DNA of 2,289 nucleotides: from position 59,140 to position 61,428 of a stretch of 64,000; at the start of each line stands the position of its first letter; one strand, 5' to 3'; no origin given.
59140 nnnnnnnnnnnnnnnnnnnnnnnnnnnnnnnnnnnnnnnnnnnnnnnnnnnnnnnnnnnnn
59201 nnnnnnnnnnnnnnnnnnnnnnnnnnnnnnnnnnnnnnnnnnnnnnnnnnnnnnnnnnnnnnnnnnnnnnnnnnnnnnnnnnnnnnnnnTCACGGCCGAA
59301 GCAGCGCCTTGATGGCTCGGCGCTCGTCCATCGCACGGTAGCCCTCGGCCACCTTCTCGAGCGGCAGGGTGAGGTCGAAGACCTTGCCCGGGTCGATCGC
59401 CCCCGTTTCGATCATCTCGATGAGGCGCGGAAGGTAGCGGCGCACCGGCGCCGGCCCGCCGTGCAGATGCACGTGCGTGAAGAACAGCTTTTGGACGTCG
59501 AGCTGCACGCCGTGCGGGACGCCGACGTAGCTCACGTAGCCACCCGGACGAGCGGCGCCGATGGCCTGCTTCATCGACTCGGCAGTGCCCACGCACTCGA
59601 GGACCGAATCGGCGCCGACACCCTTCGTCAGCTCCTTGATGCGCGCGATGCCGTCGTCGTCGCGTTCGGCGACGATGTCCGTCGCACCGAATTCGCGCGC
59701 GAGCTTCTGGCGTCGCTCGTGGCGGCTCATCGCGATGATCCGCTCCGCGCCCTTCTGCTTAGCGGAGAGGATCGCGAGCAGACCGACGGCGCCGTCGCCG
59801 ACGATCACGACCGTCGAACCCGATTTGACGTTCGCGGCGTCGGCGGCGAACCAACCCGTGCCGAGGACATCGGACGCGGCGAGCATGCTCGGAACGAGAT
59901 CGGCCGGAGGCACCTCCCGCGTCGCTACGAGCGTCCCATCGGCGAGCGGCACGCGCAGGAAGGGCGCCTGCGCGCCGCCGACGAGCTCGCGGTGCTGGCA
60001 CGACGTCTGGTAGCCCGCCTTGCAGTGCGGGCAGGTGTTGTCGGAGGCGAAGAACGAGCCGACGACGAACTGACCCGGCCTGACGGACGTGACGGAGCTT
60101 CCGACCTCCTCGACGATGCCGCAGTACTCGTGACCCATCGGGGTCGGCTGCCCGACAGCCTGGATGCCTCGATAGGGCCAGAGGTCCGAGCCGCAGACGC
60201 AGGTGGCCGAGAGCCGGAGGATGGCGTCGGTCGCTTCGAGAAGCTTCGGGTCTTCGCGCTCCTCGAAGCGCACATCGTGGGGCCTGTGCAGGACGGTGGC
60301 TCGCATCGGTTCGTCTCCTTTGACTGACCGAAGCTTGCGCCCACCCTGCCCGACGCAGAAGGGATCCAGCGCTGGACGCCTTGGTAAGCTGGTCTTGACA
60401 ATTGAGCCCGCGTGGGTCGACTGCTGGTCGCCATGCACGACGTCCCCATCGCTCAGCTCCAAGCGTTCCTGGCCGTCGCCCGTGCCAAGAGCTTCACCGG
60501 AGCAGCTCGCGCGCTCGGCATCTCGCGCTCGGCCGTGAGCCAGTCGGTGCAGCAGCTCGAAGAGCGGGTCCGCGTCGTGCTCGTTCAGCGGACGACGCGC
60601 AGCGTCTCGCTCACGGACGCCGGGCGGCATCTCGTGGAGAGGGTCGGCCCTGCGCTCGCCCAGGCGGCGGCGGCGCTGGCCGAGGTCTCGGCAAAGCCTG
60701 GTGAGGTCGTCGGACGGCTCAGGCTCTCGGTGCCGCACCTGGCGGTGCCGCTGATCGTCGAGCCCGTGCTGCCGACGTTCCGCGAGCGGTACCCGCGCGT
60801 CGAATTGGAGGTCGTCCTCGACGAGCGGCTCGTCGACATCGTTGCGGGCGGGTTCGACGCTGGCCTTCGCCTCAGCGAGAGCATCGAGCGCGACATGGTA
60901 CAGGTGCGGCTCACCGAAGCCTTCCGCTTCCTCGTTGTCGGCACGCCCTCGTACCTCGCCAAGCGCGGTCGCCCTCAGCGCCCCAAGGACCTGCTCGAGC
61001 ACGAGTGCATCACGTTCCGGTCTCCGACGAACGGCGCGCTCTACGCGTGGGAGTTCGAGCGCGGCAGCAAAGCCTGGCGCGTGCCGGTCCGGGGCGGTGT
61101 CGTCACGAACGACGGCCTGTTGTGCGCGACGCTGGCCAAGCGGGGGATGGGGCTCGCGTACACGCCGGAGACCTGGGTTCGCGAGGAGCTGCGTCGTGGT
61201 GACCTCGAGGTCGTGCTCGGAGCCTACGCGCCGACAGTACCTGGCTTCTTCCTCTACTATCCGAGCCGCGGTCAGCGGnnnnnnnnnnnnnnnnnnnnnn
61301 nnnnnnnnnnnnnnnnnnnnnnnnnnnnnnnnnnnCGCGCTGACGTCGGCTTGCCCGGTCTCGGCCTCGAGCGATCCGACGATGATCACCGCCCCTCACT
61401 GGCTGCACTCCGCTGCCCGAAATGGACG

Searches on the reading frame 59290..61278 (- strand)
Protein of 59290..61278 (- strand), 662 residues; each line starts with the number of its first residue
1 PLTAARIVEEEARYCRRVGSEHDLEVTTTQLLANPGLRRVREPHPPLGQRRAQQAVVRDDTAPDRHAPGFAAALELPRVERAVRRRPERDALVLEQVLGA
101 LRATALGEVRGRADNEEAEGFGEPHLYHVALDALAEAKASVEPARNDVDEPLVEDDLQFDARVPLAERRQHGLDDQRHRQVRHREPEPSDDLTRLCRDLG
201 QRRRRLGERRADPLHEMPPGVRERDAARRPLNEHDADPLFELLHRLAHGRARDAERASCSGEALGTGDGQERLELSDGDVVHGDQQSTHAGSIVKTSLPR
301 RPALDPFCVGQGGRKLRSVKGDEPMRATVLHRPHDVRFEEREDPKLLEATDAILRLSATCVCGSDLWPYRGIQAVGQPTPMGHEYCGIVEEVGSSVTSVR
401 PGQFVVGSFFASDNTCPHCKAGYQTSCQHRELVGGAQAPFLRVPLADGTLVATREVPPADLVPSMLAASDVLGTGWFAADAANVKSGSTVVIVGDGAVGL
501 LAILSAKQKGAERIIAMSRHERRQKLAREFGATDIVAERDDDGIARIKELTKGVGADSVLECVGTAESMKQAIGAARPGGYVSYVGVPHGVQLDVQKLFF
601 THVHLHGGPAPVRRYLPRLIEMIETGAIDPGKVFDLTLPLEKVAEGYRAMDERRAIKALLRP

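Call 73: search_protein_families(library=pfam, proteins=[window:59290-61278:-], max_evalue=0.0001)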
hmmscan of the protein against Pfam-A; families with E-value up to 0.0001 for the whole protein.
window:59290-61278:- (662 aa): 4 families
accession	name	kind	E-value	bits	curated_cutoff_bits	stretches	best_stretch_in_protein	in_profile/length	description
PF00107.32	ADH_zinc_N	-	3.5e-26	92.1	31.8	1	497-611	1-115/129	Zinc-binding dehydrogenase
PF08240.17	ADH_N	-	1.4e-16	61.1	23.5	1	349-445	2-96/104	Alcohol dehydrogenase GroES-like domain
PF16912.11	Glu_dehyd_C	-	5.2e-10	39.6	34.9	1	488-596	32-140/211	Glucose dehydrogenase C-terminus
PF13602.12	ADH_zinc_N_2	-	3.6e-06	28.4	27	1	531-655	2-128/134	Zinc-binding dehydrogenase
